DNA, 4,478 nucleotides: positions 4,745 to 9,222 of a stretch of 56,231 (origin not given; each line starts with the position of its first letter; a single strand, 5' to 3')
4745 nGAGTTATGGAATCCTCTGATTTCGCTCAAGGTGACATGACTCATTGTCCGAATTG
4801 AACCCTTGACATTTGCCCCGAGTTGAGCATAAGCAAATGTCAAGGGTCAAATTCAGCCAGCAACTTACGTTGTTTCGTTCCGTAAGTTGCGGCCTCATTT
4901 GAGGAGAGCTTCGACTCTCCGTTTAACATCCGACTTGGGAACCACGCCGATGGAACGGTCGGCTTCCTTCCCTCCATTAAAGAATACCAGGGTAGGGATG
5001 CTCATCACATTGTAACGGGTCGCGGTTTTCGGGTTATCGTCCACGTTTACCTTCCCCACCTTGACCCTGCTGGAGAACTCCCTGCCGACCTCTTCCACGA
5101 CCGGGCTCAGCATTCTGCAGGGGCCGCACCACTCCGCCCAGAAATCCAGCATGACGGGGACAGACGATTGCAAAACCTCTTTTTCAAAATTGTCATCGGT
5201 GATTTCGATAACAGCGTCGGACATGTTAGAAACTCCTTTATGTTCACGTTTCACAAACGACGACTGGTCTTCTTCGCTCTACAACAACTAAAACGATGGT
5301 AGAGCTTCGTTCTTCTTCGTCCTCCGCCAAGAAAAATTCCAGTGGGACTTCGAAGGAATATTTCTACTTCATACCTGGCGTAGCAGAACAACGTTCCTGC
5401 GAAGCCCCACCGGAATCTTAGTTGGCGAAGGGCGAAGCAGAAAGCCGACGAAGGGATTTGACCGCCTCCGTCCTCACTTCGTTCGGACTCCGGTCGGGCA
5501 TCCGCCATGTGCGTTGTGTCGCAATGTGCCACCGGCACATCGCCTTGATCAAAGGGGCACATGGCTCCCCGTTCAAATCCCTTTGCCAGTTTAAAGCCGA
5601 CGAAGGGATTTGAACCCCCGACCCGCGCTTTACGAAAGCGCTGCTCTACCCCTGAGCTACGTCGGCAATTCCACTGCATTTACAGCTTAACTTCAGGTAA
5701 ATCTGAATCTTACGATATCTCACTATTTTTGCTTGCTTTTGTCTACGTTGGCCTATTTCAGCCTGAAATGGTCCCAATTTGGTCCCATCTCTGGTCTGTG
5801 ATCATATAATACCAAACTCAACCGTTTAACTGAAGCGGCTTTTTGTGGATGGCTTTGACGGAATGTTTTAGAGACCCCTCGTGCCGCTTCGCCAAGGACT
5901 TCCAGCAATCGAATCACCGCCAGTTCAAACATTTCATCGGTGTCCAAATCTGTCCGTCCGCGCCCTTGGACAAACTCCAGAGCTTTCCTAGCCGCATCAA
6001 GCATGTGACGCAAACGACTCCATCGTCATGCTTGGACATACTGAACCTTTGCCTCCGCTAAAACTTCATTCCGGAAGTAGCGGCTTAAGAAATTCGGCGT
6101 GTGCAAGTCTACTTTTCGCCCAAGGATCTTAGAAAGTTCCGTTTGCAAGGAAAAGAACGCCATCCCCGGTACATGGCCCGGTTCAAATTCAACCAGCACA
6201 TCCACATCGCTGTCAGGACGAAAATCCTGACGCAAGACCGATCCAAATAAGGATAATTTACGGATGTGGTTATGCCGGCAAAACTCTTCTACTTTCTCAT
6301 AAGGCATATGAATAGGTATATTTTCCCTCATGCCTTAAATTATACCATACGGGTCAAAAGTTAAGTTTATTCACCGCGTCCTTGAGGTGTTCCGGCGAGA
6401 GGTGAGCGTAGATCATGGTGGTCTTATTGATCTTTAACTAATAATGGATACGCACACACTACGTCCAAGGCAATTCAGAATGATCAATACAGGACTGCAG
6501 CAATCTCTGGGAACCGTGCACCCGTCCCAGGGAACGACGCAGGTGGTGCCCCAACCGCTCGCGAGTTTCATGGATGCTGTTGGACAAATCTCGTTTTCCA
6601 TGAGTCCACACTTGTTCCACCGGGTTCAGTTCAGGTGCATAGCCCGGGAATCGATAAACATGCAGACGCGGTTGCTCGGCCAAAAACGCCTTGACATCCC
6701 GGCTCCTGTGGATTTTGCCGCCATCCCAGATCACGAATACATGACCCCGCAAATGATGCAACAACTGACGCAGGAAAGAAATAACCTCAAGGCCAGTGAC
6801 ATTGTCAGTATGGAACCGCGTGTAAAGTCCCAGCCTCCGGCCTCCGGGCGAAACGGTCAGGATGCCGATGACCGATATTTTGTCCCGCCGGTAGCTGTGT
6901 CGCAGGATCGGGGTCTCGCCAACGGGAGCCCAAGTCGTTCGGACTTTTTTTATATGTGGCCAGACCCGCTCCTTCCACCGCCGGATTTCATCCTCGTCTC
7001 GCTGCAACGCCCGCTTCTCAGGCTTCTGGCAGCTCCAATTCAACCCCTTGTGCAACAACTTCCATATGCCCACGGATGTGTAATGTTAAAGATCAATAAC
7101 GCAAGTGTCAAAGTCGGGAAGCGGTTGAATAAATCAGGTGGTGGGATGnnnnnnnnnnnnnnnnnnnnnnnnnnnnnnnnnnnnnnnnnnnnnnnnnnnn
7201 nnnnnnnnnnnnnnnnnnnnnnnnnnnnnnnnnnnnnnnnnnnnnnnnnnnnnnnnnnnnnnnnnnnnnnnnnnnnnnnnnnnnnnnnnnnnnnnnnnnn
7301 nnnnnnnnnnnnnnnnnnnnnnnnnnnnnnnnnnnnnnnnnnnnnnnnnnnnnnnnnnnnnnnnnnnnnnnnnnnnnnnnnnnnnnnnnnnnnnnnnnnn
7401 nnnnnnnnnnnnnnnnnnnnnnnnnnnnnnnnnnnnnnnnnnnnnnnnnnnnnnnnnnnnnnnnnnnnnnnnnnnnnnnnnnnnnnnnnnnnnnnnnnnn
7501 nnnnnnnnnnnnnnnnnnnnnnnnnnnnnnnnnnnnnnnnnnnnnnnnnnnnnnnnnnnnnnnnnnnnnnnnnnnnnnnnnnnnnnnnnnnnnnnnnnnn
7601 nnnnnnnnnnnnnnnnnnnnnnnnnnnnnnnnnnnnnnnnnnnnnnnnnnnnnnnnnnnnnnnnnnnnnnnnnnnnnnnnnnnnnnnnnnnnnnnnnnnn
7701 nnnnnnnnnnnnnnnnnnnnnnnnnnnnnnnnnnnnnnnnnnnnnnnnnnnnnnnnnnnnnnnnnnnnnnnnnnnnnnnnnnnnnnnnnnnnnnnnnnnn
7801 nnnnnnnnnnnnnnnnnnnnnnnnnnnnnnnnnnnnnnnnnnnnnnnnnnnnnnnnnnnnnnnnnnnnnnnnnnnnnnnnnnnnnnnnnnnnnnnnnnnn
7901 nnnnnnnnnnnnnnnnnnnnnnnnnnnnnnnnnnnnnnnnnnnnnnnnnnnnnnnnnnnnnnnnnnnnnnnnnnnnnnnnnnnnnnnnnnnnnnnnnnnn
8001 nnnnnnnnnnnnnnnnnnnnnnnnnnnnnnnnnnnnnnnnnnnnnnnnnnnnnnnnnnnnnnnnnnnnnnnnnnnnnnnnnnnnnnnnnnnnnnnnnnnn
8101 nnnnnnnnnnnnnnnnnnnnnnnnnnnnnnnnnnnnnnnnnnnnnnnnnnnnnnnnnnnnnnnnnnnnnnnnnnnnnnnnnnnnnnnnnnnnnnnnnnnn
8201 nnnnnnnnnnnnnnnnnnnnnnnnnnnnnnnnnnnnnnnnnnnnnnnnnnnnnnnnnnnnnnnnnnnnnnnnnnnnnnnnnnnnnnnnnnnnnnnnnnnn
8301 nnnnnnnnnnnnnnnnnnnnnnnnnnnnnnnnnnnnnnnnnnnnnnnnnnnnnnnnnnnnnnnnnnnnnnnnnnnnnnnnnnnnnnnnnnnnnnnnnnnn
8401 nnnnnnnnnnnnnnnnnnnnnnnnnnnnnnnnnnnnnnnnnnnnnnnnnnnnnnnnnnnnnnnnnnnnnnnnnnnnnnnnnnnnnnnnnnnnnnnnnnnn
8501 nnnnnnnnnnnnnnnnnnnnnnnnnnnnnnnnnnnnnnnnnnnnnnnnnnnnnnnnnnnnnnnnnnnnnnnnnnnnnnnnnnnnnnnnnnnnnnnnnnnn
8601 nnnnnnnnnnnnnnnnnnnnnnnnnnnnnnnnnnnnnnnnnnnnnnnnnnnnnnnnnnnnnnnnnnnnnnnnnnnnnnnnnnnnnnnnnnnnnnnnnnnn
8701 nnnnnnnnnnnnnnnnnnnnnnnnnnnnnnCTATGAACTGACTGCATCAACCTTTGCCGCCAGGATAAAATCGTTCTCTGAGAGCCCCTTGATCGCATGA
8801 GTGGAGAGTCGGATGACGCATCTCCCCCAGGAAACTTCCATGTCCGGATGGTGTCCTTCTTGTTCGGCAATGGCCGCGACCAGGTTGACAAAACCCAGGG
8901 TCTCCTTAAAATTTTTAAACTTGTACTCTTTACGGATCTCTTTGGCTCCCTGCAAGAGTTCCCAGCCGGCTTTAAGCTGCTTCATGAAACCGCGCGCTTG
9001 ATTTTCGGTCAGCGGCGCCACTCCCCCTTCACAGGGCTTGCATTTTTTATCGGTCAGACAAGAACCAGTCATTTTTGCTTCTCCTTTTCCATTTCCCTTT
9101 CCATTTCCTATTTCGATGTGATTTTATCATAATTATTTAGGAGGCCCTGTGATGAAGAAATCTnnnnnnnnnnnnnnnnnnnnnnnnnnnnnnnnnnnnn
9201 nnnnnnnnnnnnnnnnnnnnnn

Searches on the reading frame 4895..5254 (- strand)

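Call 8: search_protein_families(library=pfam, proteins=[window:4895-5254:-])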
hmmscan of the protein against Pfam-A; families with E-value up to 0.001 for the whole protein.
window:4895-5254:- (119 aa): 7 families
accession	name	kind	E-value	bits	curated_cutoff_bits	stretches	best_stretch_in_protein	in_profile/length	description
PF00085.26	Thioredoxin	-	9.6e-31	106.3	23.5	1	15-114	2-101/103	Thioredoxin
PF13098.12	Thioredoxin_2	-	2e-09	38.2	27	1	30-111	4-101/104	Thioredoxin-like domain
PF13905.12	Thioredoxin_8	-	1.2e-06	29.2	27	1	33-73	3-45/94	Thioredoxin-like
PF14595.12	Thioredoxin_9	-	4.5e-06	27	25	1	15-102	25-114/129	Thioredoxin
PF04756.19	OST3_OST6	-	6.9e-06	26.1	27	1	10-97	8-107/294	OST3 / OST6 family, transporter family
PF00578.27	AhpC-TSA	-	1.2e-05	25.6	26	1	32-107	26-103/124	AhpC/TSA family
PF13192.12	Thioredoxin_3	-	0.00073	20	24.8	0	43-93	10-56/76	Thioredoxin domain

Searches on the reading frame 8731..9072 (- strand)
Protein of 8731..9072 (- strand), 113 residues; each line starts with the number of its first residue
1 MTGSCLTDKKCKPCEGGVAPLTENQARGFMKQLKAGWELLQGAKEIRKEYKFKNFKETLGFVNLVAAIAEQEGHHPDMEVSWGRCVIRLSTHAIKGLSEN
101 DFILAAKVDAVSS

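Call 8: search_protein_families(library=pfam, proteins=[window:8731-9072:-])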
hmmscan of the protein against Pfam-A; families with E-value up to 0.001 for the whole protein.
window:8731-9072:- (113 aa): 1 family
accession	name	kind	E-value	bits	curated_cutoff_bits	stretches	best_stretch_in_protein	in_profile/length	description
PF01329.24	Pterin_4a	-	1.2e-31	109.1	26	1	20-110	2-90/91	Pterin 4 alpha carbinolamine dehydratase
